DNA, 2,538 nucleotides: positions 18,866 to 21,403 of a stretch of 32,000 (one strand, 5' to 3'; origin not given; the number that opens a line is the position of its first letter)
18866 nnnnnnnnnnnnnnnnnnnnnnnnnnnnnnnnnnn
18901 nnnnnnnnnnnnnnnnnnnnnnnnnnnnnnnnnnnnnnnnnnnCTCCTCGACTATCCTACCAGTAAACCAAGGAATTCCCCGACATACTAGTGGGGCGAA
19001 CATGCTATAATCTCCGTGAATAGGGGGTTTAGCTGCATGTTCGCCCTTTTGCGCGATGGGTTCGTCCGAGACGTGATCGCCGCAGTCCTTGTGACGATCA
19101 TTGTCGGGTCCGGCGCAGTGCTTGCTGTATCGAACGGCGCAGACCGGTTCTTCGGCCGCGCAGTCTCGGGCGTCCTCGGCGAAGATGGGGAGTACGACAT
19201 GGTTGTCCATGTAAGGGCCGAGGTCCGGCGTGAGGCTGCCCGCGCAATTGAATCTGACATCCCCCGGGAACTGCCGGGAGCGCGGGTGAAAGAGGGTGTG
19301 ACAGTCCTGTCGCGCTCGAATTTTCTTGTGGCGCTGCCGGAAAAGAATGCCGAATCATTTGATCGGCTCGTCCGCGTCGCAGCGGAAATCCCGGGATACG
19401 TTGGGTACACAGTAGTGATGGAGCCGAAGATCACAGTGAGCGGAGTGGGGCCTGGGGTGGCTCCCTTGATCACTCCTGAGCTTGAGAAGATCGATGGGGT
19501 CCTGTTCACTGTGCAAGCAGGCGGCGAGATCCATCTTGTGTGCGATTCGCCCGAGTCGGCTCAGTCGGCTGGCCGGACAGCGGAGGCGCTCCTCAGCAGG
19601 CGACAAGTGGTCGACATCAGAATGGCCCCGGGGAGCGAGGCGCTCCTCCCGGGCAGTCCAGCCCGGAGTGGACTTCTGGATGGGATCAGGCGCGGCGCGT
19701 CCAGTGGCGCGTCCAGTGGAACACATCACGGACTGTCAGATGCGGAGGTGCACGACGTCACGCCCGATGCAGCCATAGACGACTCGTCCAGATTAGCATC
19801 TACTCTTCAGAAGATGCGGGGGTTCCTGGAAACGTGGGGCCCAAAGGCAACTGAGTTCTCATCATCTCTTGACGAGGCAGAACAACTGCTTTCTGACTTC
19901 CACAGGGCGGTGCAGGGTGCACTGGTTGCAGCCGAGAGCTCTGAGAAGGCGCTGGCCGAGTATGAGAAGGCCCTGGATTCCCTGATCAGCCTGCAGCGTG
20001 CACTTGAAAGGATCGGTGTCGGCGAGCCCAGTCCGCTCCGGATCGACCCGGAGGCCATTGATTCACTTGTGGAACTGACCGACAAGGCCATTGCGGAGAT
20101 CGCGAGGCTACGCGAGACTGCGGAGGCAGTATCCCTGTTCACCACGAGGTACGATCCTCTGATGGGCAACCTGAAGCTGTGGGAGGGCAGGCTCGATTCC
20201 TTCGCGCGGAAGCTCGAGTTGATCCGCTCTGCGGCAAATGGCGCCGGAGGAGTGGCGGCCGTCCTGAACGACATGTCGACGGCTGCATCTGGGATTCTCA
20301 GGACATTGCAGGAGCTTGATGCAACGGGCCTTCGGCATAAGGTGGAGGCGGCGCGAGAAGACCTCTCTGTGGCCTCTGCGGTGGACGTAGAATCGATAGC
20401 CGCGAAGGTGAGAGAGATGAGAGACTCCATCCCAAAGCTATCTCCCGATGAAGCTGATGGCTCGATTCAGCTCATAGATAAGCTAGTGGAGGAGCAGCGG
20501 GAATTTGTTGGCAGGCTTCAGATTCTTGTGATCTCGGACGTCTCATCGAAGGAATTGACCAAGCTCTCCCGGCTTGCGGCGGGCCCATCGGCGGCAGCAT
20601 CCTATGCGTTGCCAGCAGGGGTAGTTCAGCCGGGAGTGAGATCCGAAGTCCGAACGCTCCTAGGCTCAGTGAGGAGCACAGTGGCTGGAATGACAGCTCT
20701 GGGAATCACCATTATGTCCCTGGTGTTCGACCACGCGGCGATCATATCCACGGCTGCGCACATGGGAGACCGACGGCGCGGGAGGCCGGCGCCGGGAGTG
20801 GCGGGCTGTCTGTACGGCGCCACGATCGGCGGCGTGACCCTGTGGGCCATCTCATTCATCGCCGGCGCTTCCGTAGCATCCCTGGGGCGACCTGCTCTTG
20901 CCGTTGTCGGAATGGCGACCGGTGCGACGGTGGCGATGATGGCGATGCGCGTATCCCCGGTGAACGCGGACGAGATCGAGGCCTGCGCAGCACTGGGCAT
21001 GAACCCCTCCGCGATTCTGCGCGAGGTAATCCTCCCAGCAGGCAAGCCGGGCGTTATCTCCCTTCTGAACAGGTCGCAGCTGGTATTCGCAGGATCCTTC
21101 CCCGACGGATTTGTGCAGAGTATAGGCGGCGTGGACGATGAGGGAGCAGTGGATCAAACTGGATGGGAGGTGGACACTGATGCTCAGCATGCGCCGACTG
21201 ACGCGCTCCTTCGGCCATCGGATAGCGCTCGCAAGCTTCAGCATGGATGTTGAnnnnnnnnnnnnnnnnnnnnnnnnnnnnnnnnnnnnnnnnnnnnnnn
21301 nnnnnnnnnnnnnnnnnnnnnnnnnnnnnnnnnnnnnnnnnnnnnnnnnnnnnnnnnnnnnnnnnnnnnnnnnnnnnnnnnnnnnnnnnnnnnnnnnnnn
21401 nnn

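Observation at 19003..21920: Uncharacterised ABC pair (coiled-coil polytopic protein plus HisP/GlnQ-like ATPase) inserted between lptA and lpxB-lptB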

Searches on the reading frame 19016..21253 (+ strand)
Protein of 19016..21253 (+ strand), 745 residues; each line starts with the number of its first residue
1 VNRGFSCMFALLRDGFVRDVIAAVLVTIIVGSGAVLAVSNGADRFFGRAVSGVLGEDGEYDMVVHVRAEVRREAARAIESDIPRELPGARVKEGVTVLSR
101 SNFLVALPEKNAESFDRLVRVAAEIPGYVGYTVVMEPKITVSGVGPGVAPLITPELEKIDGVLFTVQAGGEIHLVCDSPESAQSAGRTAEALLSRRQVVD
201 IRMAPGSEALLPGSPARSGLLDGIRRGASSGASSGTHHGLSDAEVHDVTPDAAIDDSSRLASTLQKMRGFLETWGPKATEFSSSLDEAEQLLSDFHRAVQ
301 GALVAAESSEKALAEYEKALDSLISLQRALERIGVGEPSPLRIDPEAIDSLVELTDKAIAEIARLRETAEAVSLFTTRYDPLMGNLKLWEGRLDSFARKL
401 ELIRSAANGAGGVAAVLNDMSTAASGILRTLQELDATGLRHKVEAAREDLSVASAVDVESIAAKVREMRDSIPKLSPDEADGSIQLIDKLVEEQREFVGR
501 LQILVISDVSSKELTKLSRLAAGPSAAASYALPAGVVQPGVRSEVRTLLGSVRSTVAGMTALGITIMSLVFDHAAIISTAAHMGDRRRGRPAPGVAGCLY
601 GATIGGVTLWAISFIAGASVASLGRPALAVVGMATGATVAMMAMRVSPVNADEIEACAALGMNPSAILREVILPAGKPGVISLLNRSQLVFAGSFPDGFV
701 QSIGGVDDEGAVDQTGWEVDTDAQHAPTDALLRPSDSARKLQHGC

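Call 3: search_protein_families(library=pfam, proteins=[window:19016-21253:+], max_evalue=0.01)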
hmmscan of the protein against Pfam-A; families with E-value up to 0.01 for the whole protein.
window:19016-21253:+ (745 aa): 1 family
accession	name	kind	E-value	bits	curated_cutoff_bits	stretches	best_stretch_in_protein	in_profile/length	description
PF00528.27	BPD_transp_1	-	0.0008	19.6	26.4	1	623-684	54-114/184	Binding-protein-dependent transport system inner membrane component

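Call 4: search_protein_families(library=ncbifam, proteins=[window:19016-21253:+], max_evalue=0.01)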
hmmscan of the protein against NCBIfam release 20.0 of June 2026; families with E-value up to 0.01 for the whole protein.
window:19016-21253:+ (745 aa): 1 family
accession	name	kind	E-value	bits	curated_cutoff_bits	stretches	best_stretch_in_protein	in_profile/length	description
NF011624.0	PRK15050.1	equivalog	0.0078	15.4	247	0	647-681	185-219/297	2-aminoethylphosphonate ABC transporter permease subunit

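Call 6: find_homologous_proteins(query=window:19016-21253:+)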
Query window:19016-21253:+ (745 aa): 15 proteins with E <= 0.001 among 8000 candidates.
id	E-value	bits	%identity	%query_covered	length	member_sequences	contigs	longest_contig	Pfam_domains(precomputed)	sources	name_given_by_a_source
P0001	0.0e+0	1563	100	99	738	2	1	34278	-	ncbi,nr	ncbi:MAG: ABC transporter permease [Clostridia bacterium]|nr:ABC transporter permease [Clostridia ba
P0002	1.9e-183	630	50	55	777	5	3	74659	-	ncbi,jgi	ncbi:MAG: hypothetical protein ACOYES_09740 [Bacillota bacterium]|jgi:hypothetical protein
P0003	1.2e-182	627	48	56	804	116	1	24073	-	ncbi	-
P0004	3.0e-174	600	49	56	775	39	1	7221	-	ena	-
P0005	4.7e-174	599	47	56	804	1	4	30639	-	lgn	-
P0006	5.2e-174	599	49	57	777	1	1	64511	-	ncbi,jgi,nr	ncbi:MAG: hypothetical protein NUW23_00895 [Firmicutes bacterium]|jgi:hypothetical protein|nr:hypoth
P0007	3.4e-173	596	46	56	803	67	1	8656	-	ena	-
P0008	2.9e-172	593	46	55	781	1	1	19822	-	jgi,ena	-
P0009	3.2e-172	593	46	57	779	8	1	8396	-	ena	-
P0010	7.0e-172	592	42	94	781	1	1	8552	-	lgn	-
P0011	2.1e-171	590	48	55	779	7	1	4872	-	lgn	-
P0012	1.9e-168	580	44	56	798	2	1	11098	-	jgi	-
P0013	3.8e-168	579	45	57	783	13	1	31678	-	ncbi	-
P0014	4.4e-168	579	47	57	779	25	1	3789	-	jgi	-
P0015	1.8e-167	577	44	57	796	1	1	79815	-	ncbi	-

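Call 8: find_encoding_contigs(protein=P0002, flank=10000, max_places=2)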
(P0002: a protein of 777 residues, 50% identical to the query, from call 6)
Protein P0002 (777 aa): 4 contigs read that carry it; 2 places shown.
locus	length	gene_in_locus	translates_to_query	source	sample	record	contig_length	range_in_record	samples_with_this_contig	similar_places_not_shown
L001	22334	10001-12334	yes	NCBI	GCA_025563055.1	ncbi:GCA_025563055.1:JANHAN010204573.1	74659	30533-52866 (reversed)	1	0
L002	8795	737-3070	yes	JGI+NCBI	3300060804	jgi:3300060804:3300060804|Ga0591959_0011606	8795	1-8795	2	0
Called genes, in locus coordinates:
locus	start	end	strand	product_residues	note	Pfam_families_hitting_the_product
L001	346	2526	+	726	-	PF04357:TamB (weak)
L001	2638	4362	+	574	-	PF08478:POTRA_1 (faint), PF08479:POTRA_2 (faint), PF07244:POTRA, PF01103:Omp85, PF03865:ShlB (weak)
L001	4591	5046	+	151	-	PF03938:OmpH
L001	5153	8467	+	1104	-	PF03739:LptF_LptG, PF12600:DUF3769 (weak)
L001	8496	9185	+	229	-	-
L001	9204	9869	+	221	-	PF06835:LptC (faint), PF13100:OstA_2 (faint), PF03968:LptD_N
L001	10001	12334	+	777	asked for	-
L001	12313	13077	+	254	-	PF00005:ABC_tran, PF13304:AAA_21 (faint)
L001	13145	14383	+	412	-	PF02684:LpxB (weak)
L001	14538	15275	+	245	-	PF00005:ABC_tran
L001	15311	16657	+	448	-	PF11283:DUF3084, PF24161:CCDC39 (weak)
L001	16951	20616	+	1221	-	PF00395:SLH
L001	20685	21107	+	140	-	-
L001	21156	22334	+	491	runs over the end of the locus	-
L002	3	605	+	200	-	PF06835:LptC (faint), PF13100:OstA_2 (faint), PF03968:LptD_N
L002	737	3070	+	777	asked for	-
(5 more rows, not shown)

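Call 9: find_encoding_contigs(protein=P0006, flank=10000, max_places=2)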
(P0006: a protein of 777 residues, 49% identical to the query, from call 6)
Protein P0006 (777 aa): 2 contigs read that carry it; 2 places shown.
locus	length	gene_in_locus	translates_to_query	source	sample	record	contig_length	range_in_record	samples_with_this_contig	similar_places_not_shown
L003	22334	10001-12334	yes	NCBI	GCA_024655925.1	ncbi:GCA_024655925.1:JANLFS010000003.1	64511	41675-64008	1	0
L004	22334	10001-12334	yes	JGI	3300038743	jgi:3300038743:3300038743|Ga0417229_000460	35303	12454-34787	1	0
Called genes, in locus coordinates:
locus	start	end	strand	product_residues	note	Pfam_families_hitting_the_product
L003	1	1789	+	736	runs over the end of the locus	PF04357:TamB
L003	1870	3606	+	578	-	PF08479:POTRA_2 (faint), PF07244:POTRA, PF01103:Omp85, PF03865:ShlB (weak)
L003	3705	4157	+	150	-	PF03938:OmpH (weak)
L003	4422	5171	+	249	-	-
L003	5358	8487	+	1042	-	PF03739:LptF_LptG, PF03968:LptD_N (faint), PF12600:DUF3769 (faint)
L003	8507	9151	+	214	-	PF06835:LptC (weak)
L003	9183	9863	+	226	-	PF06835:LptC (faint), PF03968:LptD_N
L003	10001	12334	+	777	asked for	-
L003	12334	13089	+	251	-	PF00005:ABC_tran, PF13304:AAA_21 (weak)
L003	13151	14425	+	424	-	PF02684:LpxB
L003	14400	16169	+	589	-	PF00664:ABC_membrane, PF00005:ABC_tran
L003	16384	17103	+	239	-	PF00005:ABC_tran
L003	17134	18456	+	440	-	PF11283:DUF3084, PF24161:CCDC39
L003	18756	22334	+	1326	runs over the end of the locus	PF00395:SLH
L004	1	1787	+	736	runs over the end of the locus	PF04357:TamB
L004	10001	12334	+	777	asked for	-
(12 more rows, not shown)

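Call 10: find_encoding_contigs(protein=P0003, flank=10000, max_places=2)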
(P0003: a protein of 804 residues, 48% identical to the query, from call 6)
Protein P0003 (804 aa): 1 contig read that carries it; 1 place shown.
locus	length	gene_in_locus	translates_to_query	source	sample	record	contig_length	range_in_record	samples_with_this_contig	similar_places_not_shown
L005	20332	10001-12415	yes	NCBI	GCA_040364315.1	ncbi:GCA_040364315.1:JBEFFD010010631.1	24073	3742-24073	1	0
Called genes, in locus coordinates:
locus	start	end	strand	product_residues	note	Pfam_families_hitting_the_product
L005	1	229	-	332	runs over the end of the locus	PF01073:3Beta_HSD, PF01370:Epimerase, PF02719:Polysacc_synt_2, PF04321:RmlD_sub_bind (weak), PF05368:NmrA, PF13460:NAD_binding_10, PF16363:GDP_Man_Dehyd, PF07993:NAD_binding_4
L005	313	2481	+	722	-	-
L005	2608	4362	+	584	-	PF08479:POTRA_2 (faint), PF08478:POTRA_1 (faint), PF07244:POTRA, PF01103:Omp85, PF03865:ShlB (weak)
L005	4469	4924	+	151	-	PF03938:OmpH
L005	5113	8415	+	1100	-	PF03739:LptF_LptG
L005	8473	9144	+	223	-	-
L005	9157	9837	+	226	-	PF13100:OstA_2 (faint), PF06835:LptC (faint), PF03968:LptD_N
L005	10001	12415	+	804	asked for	-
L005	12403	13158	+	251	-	PF00005:ABC_tran, PF13304:AAA_21 (weak)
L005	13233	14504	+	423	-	PF02684:LpxB (weak)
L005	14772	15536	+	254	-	PF00005:ABC_tran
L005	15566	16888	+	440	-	PF11283:DUF3084, PF24161:CCDC39 (weak)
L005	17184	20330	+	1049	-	?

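Call 14: find_related_loci(query=A2, collection=genome_contigs, flank=10000)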
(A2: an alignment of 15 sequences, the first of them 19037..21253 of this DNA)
Query A2 (738 aa) in genome_contigs; peptide patterns used: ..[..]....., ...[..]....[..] (x = any residue, [..] = any of these).
108 stretches matched a pattern; 54 encode a relative of the query (tblastn E <= 1e-3); 54 distinct loci.
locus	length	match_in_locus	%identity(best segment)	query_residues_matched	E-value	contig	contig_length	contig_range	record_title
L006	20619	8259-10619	47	1-693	1e-113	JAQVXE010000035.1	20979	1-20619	MAG: Bacillota bacterium isolate STF2_119 NODE_6152_length_20979_cov_8.772348_Sandtown_F2, whole genome shotgun sequence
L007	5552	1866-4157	48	1-691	1e-113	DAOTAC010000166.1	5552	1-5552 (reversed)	MAG TPA_asm: Bacillota bacterium isolate AMR_MDS_2043 NODE_12288_length_5552_cov_5.390941, whole genome shotgun sequence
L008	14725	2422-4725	49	1-698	7e-113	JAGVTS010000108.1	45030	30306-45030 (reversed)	MAG: Bacillota bacterium isolate THP_Bin_8 THP_Bin_8_scaffold_95, whole genome shotgun sequence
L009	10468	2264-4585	46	1-698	4e-107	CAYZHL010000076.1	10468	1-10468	MAG TPA_asm: uncultured Clostridia bacterium isolate SRP239243_co1_314 genome assembly, contig: NODE_11243_length_10468_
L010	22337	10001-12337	46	1-686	2e-105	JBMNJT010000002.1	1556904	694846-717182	MAG: Bacillota bacterium isolate SBF912LR0HQ0142 contig_24999, whole genome shotgun sequence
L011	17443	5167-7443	48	1-684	6e-94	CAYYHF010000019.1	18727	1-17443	MAG TPA_asm: uncultured Clostridia bacterium isolate binchicken_co139_230 genome assembly, contig: NODE_5695_length_1872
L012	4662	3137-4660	47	1-414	4e-71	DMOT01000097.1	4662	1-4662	MAG TPA_asm: Bacillota bacterium isolate UBA10085 contig_3938, whole genome shotgun sequence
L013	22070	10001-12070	28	4-684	6e-71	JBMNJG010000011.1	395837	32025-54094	MAG: Limnochordia bacterium isolate SBF912LR0HQ0069 contig_43549, whole genome shotgun sequence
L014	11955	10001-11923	49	1-573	5e-70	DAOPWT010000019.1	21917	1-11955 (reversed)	MAG TPA_asm: Bacillota bacterium isolate AMR_MDS_1359 NODE_2378_length_21917_cov_22.147379, whole genome shotgun sequenc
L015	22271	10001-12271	48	1-684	1e-100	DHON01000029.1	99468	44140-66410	MAG TPA_asm: Firmicutes bacterium UBA5389 UBA5389_contig_5257, whole genome shotgun sequence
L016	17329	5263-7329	27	4-684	2e-61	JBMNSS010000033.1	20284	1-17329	MAG: Limnochordia bacterium isolate SBF912SR2HQ0054 scaffold_11215_c1, whole genome shotgun sequence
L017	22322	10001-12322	30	3-684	6e-39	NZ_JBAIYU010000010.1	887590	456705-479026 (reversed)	Dendrosporobacter sp. 1207_IL3150 NODE_1_length_887590_cov_48.666793, whole genome shotgun sequence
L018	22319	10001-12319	31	1-684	5e-39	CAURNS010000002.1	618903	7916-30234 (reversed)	MAG TPA_asm: uncultured Pelosinus sp. isolate ERR9968789_bin.10_MetaWRAP_v1.3_MAG genome assembly, contig: ERZ21615840.2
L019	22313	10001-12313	26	4-684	4e-37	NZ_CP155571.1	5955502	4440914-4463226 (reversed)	Sporomusa acidovorans DSM 3132 chromosome, complete genome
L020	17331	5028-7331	31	6-684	8e-37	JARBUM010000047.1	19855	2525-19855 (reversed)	MAG: Pelosinus sp. isolate L_E1_T20_C_bin.69 scaffold_3409, whole genome shotgun sequence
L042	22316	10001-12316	25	4-684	1e-33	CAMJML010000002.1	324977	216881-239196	MAG: uncultured Selenomonadales bacterium isolate SRR12377476_bin.3_metawrap_v1.3_MAG genome assembly, contig: SRR123774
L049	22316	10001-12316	30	3-684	8e-32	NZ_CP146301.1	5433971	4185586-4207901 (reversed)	Sporomusa ovata DSM 2662 chromosome, complete genome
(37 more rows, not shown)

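Call 26: search_protein_representatives(alignment_id=A2)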
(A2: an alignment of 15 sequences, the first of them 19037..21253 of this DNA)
Query: 15 sequences, 776 profile positions. Proteins with E-value up to 0.001 (for the whole library): 210; up to 1e-10: 173; up to 1e-30: 123. The best 150 are listed.
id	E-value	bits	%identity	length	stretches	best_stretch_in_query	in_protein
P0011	0.0e+00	1313.2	-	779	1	1-775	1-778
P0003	0.0e+00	1242.0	-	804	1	1-776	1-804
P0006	0.0e+00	1109.6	-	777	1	1-760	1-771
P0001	0.0e+00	1030.9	-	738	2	341-769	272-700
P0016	4.0e-161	554.2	-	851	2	1-449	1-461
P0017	4.3e-153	527.6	-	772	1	1-775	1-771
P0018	8.0e-153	526.7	-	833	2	2-429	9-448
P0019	3.1e-142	491.7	-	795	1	4-754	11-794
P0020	1.6e-140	486.0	-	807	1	1-767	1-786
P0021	7.6e-138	477.2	-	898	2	1-448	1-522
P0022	6.5e-136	470.8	-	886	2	4-447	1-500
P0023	1.4e-133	463.1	-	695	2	1-395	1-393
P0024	1.5e-132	459.6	-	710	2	1-395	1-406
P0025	2.0e-132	459.3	-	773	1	1-775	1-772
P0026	3.3e-132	458.5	-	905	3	4-427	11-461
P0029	3.4e-126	438.7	-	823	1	6-755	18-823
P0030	5.3e-126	438.0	-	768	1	1-754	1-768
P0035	7.9e-118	411.0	-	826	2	1-394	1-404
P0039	3.8e-116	405.4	-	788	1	6-754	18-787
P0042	1.4e-112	393.7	-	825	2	1-370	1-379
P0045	2.1e-107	376.6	-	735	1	11-755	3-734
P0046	3.5e-107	375.8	-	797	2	4-430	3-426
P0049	2.6e-103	363.0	-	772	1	9-754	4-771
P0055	2.1e-100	353.4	-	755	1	13-754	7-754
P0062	3.0e-93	329.7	-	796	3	5-380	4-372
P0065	1.1e-89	318.0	-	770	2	1-290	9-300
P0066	8.0e-89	315.1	-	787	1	7-755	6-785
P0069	6.2e-86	305.5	-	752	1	11-754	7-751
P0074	1.0e-77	278.4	-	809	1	8-755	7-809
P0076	1.7e-72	261.1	-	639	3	1-253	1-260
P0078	5.1e-70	252.9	-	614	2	435-751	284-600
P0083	1.2e-64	235.1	-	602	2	3-249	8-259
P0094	3.1e-57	210.6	-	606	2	1-257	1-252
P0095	9.2e-56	205.8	-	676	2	4-383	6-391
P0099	8.6e-53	195.9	-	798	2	18-384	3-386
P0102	2.0e-50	188.1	-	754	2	5-354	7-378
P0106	2.9e-48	180.9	-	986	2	7-378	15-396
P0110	1.4e-47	178.7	-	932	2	10-297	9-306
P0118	2.0e-42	161.7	-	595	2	9-305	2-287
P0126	7.3e-35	136.6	-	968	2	39-372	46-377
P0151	1.2e-21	93.0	-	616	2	613-753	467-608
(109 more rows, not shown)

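Call 27: predict_structure(alignment_id=A2)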
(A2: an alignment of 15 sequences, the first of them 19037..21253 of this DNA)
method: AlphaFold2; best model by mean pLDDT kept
length: 738 residues; sequences in the alignment: 15
mean_pLDDT: 71.5   pTM: 0.45
mean pLDDT of the five models: 71.5, 70.1, 66.1, 63.6, 63.2
residues with pLDDT >= 90: 51; 70-90: 441; 50-70: 154; < 50: 92
segments of 3 or more residues with pLDDT < 50: 1-8, 578-586, 668-738
pLDDT, mean of each block of 10 residues (from residue 1): 41 69 80 74 65 86 90 90 83 86 87 90 86 86 89 90 86 87 89 82 74 85 62 71 66 75 78 77 79 75 77 81 76 69 81 81 62 67 80 71 64 78 72 73 77 79 72 78 69 83 86 83 87 69 72 78 59 51 52 79 81 73 83 65 58 58 51 38 37 30 28 30 33 31
secondary structure, 60 per line:
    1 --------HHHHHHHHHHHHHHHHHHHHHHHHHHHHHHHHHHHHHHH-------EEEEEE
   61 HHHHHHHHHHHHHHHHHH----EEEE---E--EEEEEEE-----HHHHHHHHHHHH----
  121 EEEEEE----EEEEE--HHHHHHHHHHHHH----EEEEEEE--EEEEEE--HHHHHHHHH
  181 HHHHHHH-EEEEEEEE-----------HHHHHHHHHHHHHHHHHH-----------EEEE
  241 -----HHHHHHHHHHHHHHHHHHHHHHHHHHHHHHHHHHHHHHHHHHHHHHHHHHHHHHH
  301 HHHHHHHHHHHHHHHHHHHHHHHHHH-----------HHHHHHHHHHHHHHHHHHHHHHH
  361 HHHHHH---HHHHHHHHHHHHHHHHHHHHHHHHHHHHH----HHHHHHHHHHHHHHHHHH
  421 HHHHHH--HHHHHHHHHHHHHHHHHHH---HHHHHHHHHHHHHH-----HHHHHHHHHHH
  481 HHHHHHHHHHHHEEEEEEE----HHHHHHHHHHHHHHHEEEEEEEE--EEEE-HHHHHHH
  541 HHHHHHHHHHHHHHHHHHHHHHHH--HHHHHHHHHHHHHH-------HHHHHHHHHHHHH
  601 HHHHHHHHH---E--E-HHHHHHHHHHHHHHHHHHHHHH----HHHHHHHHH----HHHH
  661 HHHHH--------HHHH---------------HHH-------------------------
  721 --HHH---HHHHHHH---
elements in order (helices of 4 or more, strands of 3 or more residues): H9-47 E55-60 H61-78 E83-86 E93-99 H105-116 E121-126 E131-135 H138-150 E155-161 E164-169 H172-187 E189-196 H208-225 E237-240 H246-326 H338-366 H370-398 H403-426 H429-447 H451-464 H470-492 E493-499 H504-518 E519-526 E529-532 H534-564 H567-580 H588-609 H618-639 H644-652 H657-665 H674-677 H729-735
